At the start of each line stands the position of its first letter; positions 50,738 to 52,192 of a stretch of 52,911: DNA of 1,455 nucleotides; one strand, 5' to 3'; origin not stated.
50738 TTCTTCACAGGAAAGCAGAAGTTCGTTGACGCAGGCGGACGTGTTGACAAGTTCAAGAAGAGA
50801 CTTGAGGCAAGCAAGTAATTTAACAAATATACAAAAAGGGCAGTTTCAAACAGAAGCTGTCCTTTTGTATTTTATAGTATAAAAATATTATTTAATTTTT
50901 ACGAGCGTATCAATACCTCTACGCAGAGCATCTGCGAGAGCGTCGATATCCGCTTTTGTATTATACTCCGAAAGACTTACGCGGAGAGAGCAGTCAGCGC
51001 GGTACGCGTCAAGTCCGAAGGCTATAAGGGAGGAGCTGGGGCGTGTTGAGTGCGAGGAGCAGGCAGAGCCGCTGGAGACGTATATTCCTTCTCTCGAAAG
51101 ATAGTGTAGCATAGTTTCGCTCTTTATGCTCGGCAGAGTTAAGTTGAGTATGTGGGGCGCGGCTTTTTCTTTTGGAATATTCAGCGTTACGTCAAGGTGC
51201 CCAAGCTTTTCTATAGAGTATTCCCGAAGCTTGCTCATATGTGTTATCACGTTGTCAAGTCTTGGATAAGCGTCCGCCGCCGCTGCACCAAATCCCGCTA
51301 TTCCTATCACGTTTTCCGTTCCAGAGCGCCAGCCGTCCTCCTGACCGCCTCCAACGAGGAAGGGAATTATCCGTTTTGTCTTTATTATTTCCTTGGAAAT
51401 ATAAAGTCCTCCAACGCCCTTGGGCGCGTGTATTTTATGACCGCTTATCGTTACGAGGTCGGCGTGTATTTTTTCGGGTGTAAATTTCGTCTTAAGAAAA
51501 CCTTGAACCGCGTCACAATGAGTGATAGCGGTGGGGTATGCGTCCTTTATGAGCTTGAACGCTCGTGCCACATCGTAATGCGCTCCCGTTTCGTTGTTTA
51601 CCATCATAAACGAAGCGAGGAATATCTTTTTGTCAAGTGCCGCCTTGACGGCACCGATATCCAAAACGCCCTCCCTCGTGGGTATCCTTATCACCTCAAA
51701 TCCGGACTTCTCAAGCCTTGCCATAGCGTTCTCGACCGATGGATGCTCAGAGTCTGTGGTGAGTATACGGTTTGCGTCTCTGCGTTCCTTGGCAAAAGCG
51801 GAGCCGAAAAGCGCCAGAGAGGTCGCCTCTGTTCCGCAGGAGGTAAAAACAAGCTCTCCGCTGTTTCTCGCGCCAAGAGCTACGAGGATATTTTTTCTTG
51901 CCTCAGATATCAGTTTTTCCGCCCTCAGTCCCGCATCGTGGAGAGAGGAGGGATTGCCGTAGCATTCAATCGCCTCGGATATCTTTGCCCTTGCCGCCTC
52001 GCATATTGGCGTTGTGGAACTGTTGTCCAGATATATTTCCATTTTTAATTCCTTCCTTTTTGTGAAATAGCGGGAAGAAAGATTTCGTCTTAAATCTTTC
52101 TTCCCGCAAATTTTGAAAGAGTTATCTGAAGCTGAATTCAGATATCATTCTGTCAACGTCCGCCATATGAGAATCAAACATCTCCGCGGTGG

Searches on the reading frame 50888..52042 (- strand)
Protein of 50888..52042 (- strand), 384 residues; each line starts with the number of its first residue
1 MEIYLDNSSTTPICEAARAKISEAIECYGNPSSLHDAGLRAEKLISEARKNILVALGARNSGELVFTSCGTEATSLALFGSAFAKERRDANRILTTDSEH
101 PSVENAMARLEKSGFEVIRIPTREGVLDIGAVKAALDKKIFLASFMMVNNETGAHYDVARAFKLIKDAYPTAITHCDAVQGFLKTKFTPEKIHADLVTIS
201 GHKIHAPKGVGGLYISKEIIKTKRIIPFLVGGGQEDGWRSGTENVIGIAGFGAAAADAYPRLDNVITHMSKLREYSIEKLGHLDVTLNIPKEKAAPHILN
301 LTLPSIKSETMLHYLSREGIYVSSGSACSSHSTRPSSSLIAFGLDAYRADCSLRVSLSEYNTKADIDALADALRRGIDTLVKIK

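Call 18: search_protein_families(library=pfam, proteins=[window:50888-52042:-], max_evalue=0.001)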
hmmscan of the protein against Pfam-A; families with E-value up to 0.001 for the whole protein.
window:50888-52042:- (384 aa): 1 family
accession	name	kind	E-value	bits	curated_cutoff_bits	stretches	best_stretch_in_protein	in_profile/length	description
PF00266.25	Aminotran_5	-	5.8e-63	213.5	21.5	1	3-369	1-371/371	Aminotransferase class-V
